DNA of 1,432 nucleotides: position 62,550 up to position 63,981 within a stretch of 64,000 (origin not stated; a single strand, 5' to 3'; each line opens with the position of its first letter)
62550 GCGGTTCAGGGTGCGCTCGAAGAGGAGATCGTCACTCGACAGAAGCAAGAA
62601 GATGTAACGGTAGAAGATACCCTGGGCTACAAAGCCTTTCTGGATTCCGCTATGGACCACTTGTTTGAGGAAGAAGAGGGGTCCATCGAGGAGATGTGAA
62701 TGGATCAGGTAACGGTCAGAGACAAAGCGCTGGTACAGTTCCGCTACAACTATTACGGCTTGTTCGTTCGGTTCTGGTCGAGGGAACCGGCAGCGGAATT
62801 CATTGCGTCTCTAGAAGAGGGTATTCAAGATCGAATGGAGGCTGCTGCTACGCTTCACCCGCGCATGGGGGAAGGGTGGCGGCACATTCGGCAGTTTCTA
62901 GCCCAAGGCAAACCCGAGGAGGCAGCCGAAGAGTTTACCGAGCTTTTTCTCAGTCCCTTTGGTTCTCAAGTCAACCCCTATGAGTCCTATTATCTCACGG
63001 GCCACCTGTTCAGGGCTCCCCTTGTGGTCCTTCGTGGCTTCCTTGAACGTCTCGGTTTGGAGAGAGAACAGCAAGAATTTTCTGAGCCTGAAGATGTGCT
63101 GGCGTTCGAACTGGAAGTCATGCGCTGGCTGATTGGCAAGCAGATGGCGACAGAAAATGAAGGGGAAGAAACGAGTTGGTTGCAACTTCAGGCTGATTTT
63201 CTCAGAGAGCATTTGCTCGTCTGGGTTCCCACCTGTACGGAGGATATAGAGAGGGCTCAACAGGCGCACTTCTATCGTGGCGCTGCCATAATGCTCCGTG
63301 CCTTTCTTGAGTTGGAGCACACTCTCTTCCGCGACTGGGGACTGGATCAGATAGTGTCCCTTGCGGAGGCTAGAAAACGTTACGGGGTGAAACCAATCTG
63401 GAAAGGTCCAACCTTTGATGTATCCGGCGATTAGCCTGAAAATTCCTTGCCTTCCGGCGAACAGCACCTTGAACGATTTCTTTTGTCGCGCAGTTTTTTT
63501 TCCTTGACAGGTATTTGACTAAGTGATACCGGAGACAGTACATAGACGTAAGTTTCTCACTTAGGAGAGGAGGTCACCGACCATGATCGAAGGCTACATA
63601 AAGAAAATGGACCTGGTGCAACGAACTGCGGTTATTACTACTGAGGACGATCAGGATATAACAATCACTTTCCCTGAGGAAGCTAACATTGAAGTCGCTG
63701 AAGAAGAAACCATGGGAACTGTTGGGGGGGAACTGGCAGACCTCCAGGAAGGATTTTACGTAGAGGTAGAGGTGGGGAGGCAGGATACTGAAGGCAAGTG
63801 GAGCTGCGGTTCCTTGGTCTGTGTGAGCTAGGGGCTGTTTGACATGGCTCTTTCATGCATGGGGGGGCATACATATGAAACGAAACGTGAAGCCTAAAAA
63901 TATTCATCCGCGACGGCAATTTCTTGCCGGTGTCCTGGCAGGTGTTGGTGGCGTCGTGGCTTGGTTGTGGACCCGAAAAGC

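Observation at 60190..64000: Uncharacterised redox module: polyferredoxin-MvhD fusion, GTTCAA-regulated small gene, TorD-like chaperone and a Tat-signal protein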

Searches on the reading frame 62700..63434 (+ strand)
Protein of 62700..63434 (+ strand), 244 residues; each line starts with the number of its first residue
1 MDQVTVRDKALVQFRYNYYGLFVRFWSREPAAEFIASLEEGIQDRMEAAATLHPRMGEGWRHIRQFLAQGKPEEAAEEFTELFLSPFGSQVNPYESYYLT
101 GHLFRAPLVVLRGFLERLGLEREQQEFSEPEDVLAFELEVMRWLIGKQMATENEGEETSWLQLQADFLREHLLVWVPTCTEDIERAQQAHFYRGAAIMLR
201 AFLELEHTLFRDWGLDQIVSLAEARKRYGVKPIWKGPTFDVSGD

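Call 7: search_protein_families(library=pfam, proteins=[window:62700-63434:+], max_evalue=0.01)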
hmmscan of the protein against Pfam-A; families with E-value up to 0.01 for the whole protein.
window:62700-63434:+ (244 aa): 1 family
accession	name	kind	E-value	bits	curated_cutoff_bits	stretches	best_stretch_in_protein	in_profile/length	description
PF02613.20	Nitrate_red_del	-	2e-31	109.3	22.2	1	53-180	5-135/136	Nitrate reductase delta subunit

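Call 8: search_protein_families(library=ncbifam, proteins=[window:62700-63434:+], max_evalue=0.01)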
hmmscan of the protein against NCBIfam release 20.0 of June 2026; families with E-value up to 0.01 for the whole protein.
window:62700-63434:+ (244 aa): 4 families
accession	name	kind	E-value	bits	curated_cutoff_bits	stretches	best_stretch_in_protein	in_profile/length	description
NF003442.0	PRK04976.1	equivalog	1.9e-18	67.2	132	1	15-208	12-206/211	molecular chaperone TorD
TIGR03482.1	DMSO_red_II_cha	subfamily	7.2e-13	49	152.3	1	78-204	59-186/197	DMSO reductase family type II enzyme chaperone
NF008632.0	PRK11621.1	equivalog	3.6e-09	36.5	162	1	61-203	54-185/203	Tat proofreading chaperone DmsD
NF042981.1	EthbenzDh_ebdD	equivalog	0.00016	21.4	360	1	113-208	119-213/222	ethylbenzene dehydrogenase subunit delta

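Call 9: find_encoding_contigs(protein=window:62700-63434:+, flank=10000, max_places=6)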
Protein window:62700-63434:+ (244 aa): 2 contigs read that carry it; 2 places shown.
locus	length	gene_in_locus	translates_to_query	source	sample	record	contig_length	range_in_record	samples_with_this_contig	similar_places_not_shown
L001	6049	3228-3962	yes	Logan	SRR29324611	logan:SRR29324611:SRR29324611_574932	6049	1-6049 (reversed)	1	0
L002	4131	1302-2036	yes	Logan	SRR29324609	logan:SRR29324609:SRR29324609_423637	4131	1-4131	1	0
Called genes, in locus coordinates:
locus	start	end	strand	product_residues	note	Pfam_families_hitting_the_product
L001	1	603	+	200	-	?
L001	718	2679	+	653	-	PF13237:Fer4_10 (weak), PF12838:Fer4_7, PF13187:Fer4_9 (weak), PF14697:Fer4_21 (weak), PF00037:Fer4 (weak), PF02662:FlpD, PF12838:Fer4_7, PF13187:Fer4_9, +6 more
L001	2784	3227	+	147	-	-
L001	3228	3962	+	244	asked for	PF02613:Nitrate_red_del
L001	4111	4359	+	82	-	-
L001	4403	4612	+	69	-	-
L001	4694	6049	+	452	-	?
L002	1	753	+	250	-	?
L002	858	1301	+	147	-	-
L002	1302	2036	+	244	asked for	PF02613:Nitrate_red_del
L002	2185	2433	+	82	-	-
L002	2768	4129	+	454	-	?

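Call 15: search_protein_families(library=ncbifam, proteins=[L001:4403-4612:+, L002:2768-4129:+], max_evalue=1)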
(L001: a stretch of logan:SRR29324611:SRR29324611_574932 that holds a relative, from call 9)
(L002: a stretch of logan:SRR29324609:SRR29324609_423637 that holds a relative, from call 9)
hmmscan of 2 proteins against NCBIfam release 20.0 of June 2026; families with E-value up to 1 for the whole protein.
L001:4403-4612:+ (69 aa): 2 families
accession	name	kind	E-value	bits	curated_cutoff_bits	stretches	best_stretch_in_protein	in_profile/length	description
TIGR02811.1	formate_TAT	hypoth_equivalog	0.0017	18.7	48.45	1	12-67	10-66/66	formate dehydrogenase region TAT target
TIGR01409.1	TAT_signal_seq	domain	0.077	13.4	16.7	1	13-36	3-27/29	twin-arginine translocation signal domain-containing protein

L002:2768-4129:+ (454 aa): 28 families (the best 25 are shown)
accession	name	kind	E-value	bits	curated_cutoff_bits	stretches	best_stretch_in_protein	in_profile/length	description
TIGR01591.1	Fdh-alpha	equivalog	1.5e-120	403.3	666.25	1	70-432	1-365/672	formate dehydrogenase subunit alpha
TIGR01553.1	formate-DH-alph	equivalog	1.7e-85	287.7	814.2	2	26-308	2-305/1009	formate dehydrogenase-N subunit alpha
NF041513.1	formate_DH_Act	exception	4.6e-73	246.5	1400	2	68-308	43-296/1067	formate dehydrogenase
NF047855.1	AssmNtatRedNasC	equivalog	1.9e-72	244.6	1100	1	68-432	21-389/708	assimilatory nitrate reductase catalytic subunit NasC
TIGR01701.1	Fdhalpha-like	subfamily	2e-55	188.3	582.15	1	120-407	97-406/744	FdhF/YdeP family oxidoreductase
NF041323.1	Nitr_red_NasA_Halo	equivalog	1.7e-50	172.3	1000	1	75-433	3-357/673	assimilatory nitrate reductase NasA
NF012032.0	PRK15488.1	equivalog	5.5e-50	170.1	694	1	26-385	3-360/759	thiosulfate reductase PhsA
NF010055.0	PRK13532.1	equivalog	3.2e-42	144.8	904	2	25-307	2-291/830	nitrate reductase catalytic subunit NapA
TIGR01706.1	NAPA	equivalog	1.4e-40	139.4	930.55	2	26-307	2-291/830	periplasmic nitrate reductase subunit alpha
TIGR03479.1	DMSO_red_II_alp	subfamily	7.3e-40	136.8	984.75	2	70-307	61-307/913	molybdopterin-dependent oxidoreductase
TIGR02166.1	dmsA_ynfE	subfamily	9e-38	129.8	777.7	1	26-396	1-407/794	DMSO/selenate family reductase complex A subunit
NF041885.1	selenate_YnfE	exception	4.9e-32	110.6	1675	1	26-387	3-405/805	selenate/tellurate reductase subunit YnfE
NF007406.0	PRK09939.1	equivalog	7.6e-30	103.7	1473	1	121-405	107-417/759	acid resistance putative oxidoreductase YdeP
NF041783.2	mnquin_red_QrcB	equivalog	5.5e-29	100.8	440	1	66-403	51-382/695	menaquinone reductase molybdopterin-binding-like subunit QrcB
NF041884.1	selenate_YnfF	exception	1.1e-27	96.3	1650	1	26-392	1-403/798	selenate/tellurate reductase subunit YnfF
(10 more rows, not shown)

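Call 16: search_protein_families(library=pfam, proteins=[L001:4403-4612:+, L002:2768-4129:+], max_evalue=1)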
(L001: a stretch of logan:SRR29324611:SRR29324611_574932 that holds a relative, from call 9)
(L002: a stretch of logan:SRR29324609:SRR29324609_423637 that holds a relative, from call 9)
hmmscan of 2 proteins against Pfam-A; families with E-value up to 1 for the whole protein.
L001:4403-4612:+ (69 aa): 2 families
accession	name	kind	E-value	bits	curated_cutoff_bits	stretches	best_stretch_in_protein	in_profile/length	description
PF07371.17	DUF1490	-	0.067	13.7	28.4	1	19-61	13-55/88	Protein of unknown function (DUF1490)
PF12666.12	PrgI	-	0.11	13.5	27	1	14-39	20-44/91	PrgI family protein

L002:2768-4129:+ (454 aa): 4 families
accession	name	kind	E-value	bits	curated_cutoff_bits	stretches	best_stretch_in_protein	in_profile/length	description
PF00384.28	Molybdopterin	-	2.1e-35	122.8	24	1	122-408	1-240/353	Molybdopterin oxidoreductase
PF04879.21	Molybdop_Fe4S4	-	5.6e-14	52.3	22.7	1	68-117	4-53/55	Molybdopterin oxidoreductase Fe4S4 domain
PF07828.18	PA-IL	-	0.011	16.1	22.5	1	339-420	29-112/121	PA-IL-like protein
PF10518.14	TAT_signal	-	0.071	13.5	22.7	1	26-43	2-19/21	TAT (twin-arginine translocation) pathway signal sequence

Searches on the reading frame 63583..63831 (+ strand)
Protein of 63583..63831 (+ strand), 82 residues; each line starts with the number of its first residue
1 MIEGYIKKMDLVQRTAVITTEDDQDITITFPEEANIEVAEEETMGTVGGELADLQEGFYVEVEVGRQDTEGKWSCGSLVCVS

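Call 7: search_protein_families(library=pfam, proteins=[window:63583-63831:+], max_evalue=0.01)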
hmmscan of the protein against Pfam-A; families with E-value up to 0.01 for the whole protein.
window:63583-63831:+ (82 aa): 0 families

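Call 8: search_protein_families(library=ncbifam, proteins=[window:63583-63831:+], max_evalue=0.01)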
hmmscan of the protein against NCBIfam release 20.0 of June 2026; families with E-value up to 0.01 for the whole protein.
window:63583-63831:+ (82 aa): 0 families

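Call 10: find_encoding_contigs(protein=window:63583-63831:+, flank=10000, max_places=6)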
Protein window:63583-63831:+ (82 aa): 2 contigs read that carry it; 2 places shown.
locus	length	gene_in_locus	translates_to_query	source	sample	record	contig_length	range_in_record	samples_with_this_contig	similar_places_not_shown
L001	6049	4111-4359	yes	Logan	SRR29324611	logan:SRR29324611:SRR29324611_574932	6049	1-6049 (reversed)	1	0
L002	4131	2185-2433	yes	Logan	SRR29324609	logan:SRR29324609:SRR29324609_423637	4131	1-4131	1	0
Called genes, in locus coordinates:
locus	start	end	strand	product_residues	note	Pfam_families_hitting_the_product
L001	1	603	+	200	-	?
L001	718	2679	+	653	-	PF13237:Fer4_10 (weak), PF12838:Fer4_7, PF13187:Fer4_9 (weak), PF14697:Fer4_21 (weak), PF00037:Fer4 (weak), PF02662:FlpD, PF12838:Fer4_7, PF13187:Fer4_9, +6 more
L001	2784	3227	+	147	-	-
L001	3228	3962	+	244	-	PF02613:Nitrate_red_del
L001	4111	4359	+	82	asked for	-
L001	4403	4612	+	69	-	-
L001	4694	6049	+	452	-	?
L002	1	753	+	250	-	?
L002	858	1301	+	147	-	-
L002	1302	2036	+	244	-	PF02613:Nitrate_red_del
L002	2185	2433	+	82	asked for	-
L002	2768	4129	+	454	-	?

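Call 43: search_protein_families(library=pfam, proteins=[window:63583-63831:+], max_evalue=10)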
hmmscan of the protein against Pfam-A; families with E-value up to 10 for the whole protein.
window:63583-63831:+ (82 aa): 1 family
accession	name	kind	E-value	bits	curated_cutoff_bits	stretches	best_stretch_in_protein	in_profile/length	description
PF20579.4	LapA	-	0.017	15.9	27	1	12-49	19-56/99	LapA domain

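Call 48: find_homologous_proteins(query=window:63583-63831:+, max_evalue=0.001)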
Query window:63583-63831:+ (82 aa): 33 proteins with E <= 0.001 among 33 candidates.
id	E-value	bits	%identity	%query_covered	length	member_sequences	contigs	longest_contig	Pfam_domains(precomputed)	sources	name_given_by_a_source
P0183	4.9e-46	172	100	100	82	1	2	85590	-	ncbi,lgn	ncbi:MAG: hypothetical protein ACE5HC_02565 [Candidatus Binatia bacterium]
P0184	1.9e-37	144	85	100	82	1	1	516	-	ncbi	-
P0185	3.0e-36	141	79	100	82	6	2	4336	-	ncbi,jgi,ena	-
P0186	5.2e-36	140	80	100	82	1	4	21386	-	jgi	jgi:hypothetical protein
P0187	7.9e-36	139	82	100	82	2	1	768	-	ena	-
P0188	2.1e-35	138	80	100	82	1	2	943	-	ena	-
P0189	4.0e-35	137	78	100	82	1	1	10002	-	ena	-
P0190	1.1e-34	136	77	100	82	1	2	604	-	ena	-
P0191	3.5e-34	134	78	100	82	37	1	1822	-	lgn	-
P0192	1.4e-33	132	78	100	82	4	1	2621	-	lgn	-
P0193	1.5e-33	132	80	100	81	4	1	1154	-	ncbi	-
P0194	1.6e-33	132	78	100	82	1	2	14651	-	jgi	jgi:hypothetical protein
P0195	5.5e-33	130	77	100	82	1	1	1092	-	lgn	-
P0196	1.6e-32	129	78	100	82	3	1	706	-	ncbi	-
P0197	3.2e-32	128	73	100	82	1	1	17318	-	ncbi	ncbi:MAG: hypothetical protein ACE5JU_10030 [Candidatus Binatia bacterium]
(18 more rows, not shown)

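Call 57: predict_structure(alignment_id=A4)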
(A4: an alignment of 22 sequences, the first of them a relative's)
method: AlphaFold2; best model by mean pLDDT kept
length: 82 residues; sequences in the alignment: 22
mean_pLDDT: 88.2   pTM: 0.73
mean pLDDT of the five models: 88.2, 88.1, 86.8, 86.7, 76.2
residues with pLDDT >= 90: 37; 70-90: 45; 50-70: 0; < 50: 0
segments of 3 or more residues with pLDDT < 50: none
pLDDT, mean of each block of 10 residues (from residue 1): 93 92 91 86 83 90 84 87 81
secondary structure, 60 per line:
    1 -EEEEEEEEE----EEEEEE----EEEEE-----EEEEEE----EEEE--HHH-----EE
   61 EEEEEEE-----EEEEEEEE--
elements in order: E2-10 E15-20 E25-29 E35-40 E45-48 E59-67 E73-80
